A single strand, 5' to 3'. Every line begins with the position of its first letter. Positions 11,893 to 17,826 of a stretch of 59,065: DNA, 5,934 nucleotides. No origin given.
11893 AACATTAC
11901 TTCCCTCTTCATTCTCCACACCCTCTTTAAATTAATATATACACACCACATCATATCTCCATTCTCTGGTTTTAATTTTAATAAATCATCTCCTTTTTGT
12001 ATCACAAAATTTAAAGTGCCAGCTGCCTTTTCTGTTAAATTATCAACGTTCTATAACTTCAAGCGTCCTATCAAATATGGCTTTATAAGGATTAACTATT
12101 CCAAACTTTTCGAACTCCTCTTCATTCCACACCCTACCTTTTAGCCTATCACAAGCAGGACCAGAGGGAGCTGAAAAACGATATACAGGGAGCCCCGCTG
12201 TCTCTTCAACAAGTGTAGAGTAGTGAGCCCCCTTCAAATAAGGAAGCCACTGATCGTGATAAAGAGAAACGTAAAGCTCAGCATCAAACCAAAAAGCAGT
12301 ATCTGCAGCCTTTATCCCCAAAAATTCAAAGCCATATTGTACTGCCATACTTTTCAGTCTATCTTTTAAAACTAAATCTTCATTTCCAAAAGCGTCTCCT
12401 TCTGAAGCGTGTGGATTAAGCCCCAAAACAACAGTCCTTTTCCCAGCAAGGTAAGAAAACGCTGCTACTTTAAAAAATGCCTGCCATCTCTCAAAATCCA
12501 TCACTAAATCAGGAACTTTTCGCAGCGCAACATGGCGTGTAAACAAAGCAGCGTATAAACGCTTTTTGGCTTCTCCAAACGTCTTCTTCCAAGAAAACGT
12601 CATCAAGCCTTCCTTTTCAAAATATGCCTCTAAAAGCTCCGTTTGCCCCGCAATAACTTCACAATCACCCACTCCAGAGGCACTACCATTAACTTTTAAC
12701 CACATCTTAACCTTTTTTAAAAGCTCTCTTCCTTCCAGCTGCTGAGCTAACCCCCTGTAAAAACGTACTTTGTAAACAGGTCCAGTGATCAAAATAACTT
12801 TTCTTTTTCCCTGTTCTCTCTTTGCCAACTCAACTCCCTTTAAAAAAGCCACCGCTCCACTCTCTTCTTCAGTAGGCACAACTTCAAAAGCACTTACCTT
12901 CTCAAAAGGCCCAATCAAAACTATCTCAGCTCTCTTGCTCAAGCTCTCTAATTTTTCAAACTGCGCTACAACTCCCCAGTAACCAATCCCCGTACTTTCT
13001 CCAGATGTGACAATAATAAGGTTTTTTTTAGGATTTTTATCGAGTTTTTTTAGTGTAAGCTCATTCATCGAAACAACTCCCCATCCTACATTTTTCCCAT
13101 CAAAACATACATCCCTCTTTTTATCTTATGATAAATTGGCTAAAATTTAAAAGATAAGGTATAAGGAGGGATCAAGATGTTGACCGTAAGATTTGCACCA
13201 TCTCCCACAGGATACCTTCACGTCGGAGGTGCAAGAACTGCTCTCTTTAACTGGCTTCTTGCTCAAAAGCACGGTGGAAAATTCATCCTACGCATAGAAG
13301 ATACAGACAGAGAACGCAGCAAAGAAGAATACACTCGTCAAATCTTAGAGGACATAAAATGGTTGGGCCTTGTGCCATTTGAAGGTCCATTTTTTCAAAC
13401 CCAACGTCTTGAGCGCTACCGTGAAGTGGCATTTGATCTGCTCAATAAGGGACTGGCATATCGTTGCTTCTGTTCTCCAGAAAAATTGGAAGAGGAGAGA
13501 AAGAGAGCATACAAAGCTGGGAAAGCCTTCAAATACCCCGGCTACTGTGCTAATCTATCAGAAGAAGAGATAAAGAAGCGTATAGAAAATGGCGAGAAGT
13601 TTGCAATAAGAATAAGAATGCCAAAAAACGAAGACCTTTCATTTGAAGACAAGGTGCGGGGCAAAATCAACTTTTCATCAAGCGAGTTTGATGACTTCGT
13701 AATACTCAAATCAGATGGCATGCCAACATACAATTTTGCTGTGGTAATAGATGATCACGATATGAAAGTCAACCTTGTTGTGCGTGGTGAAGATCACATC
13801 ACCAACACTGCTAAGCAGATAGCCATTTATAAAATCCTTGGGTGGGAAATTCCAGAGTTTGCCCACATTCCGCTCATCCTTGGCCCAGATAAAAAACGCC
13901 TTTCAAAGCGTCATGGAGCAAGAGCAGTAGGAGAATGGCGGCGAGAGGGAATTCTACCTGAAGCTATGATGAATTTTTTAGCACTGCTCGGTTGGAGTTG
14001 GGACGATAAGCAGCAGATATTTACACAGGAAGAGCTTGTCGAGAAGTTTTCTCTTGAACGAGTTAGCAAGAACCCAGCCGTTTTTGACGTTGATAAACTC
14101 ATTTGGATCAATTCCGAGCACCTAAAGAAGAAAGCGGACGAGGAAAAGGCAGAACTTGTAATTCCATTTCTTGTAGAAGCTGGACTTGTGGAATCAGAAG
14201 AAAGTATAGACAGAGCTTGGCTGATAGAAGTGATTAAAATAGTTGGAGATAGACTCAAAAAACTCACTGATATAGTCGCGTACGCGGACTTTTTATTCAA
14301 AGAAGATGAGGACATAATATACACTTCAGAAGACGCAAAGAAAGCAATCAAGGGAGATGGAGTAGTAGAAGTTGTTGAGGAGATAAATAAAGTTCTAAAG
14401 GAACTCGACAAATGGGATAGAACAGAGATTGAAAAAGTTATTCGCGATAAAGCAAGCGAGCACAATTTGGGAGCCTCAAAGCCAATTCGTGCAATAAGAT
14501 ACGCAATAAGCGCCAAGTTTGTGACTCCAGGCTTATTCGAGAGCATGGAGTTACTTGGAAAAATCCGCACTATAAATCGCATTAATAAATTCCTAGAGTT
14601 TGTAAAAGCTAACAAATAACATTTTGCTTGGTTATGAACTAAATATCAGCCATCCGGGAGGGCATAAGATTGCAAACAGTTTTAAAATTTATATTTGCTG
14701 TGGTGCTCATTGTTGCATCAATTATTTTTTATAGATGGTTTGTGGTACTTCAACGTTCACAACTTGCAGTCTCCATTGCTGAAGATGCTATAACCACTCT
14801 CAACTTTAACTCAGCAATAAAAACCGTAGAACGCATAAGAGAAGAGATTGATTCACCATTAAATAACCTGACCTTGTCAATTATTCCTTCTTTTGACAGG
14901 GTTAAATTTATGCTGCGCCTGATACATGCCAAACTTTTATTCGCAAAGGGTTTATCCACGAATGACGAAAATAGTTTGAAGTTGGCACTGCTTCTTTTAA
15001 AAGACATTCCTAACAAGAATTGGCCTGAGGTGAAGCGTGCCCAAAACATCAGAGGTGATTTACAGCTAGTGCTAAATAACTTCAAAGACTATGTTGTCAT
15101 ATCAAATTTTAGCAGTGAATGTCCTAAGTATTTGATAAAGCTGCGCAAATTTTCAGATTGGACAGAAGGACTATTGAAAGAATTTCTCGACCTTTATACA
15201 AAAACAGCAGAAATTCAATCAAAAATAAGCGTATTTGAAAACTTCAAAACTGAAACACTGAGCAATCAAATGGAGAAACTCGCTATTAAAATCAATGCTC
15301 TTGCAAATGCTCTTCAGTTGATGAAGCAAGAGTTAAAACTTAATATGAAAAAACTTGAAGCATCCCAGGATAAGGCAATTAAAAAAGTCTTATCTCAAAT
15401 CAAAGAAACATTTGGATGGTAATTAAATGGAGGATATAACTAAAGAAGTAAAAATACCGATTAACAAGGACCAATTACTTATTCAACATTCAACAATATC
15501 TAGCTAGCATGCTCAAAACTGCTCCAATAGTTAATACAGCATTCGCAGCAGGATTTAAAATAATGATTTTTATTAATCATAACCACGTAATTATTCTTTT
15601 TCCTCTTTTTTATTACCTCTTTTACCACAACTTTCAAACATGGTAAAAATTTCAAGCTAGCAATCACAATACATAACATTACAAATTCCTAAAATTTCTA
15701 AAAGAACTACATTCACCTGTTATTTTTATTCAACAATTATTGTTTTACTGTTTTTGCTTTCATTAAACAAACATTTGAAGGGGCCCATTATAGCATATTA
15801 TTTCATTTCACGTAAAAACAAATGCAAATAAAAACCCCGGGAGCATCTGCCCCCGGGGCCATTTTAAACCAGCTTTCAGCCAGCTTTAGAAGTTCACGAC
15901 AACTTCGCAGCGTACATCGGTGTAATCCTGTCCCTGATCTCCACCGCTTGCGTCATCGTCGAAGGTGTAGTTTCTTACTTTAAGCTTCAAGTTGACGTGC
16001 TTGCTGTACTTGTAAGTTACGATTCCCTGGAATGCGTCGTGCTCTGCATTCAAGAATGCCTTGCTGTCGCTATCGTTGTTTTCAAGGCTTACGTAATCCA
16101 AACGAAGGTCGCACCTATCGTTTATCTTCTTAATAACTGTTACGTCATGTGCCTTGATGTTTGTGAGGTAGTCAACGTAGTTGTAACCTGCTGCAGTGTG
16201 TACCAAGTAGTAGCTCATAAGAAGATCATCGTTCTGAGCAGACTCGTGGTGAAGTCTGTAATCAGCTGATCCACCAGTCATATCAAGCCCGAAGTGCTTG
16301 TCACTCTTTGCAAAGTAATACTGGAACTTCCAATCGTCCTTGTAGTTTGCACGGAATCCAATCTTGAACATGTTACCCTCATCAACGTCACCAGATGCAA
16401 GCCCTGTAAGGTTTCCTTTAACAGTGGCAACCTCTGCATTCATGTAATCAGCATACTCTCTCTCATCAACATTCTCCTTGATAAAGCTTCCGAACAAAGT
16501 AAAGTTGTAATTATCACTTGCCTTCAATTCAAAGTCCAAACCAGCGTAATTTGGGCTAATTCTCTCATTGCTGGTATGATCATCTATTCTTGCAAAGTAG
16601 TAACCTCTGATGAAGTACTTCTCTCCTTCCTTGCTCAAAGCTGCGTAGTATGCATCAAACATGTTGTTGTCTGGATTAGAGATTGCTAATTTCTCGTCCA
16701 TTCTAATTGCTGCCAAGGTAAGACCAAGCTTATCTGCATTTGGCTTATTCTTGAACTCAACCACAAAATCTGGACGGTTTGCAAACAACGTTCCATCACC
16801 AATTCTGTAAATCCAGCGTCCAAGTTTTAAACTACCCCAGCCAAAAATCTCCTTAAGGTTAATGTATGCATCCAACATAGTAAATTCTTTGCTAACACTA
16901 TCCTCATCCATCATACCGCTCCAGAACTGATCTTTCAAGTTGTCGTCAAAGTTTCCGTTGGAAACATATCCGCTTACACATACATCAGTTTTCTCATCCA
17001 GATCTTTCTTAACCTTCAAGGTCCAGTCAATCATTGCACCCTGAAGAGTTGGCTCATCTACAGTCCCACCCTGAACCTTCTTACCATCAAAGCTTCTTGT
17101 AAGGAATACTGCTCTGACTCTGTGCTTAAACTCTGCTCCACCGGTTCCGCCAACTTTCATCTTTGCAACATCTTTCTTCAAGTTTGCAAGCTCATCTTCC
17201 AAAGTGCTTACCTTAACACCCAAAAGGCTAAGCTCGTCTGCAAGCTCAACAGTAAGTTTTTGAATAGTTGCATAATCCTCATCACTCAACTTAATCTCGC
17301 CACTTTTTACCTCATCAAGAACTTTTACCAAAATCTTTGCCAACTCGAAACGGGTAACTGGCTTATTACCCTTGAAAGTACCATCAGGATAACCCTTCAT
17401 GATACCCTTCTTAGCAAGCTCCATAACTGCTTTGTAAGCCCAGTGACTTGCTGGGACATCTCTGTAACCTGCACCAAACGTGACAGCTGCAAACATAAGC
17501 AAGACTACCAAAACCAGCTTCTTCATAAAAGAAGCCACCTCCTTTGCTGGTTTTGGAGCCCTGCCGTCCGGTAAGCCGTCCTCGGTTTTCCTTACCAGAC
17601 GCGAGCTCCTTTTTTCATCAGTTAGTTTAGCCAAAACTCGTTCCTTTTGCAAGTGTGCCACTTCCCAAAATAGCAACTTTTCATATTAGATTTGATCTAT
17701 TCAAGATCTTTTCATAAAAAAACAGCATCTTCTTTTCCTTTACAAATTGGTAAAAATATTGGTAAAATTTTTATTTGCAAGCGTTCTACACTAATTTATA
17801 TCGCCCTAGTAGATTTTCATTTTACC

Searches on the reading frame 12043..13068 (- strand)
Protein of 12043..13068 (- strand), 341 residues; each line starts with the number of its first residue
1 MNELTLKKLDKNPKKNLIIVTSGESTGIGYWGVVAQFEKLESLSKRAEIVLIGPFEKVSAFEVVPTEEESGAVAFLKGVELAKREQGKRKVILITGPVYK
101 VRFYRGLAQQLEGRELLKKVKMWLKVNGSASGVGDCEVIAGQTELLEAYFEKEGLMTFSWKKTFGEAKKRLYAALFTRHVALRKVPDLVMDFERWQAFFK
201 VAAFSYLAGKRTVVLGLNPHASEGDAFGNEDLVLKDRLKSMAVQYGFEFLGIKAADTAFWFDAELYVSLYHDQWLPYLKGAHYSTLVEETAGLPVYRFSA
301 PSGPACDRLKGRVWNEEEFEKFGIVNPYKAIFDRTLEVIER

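Call 68: search_protein_families(library=pfam, proteins=[window:12043-13068:-], max_evalue=0.00001)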
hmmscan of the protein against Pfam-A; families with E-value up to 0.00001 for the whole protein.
window:12043-13068:- (341 aa): 1 family
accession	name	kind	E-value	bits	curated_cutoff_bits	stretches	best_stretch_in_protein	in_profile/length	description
PF04166.17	PdxA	-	2.4e-24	86.7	27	1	140-308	99-268/286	Pyridoxal phosphate biosynthetic protein PdxA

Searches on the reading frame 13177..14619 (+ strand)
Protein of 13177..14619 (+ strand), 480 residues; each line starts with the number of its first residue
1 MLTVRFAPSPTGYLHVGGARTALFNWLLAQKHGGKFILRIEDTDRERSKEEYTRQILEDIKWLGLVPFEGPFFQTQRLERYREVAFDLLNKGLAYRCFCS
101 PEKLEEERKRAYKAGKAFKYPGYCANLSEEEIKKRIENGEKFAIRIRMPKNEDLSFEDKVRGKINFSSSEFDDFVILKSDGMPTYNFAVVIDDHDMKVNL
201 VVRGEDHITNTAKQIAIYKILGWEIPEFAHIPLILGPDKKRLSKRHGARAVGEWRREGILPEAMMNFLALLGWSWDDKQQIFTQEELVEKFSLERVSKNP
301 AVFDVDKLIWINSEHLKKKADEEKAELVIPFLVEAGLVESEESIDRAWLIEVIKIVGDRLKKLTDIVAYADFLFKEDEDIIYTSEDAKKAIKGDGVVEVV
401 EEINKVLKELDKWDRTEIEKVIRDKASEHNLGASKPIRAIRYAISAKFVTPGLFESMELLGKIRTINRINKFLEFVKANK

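Call 68: search_protein_families(library=pfam, proteins=[window:13177-14619:+], max_evalue=0.00001)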
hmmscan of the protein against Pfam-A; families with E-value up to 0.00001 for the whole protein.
window:13177-14619:+ (480 aa): 2 families
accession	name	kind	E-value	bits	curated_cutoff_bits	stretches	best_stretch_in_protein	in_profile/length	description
PF00749.27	tRNA-synt_1c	-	2.5e-109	365.5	23.4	1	2-310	2-314/314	tRNA synthetases class I (E and Q), catalytic domain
PF19269.4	Anticodon_2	-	6.8e-27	95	23.6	1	325-472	3-140/141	Anticodon binding domain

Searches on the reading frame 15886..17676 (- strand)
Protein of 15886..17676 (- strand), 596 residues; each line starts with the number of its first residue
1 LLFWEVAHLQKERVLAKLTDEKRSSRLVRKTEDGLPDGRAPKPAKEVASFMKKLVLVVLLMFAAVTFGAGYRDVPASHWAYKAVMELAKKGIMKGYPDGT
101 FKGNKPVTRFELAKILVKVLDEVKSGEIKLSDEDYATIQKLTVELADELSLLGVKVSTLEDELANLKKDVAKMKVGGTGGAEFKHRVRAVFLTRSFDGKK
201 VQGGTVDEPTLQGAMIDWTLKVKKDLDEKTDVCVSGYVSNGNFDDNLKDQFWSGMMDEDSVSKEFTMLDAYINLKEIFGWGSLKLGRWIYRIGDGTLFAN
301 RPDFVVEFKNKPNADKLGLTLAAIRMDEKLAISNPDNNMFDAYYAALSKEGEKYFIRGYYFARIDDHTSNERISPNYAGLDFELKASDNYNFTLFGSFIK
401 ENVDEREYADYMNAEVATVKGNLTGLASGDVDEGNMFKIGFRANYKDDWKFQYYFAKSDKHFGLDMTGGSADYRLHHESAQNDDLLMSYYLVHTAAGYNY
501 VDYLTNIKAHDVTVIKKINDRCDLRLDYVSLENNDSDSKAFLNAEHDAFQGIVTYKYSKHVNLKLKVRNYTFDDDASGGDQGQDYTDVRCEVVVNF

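Call 68: search_protein_families(library=pfam, proteins=[window:15886-17676:-], max_evalue=0.00001)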
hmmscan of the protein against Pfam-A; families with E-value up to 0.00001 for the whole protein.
window:15886-17676:- (596 aa): 1 family
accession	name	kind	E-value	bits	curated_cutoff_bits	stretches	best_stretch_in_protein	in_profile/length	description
PF00395.25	SLH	-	1.2e-16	60.8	20.8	1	71-113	2-44/44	S-layer homology domain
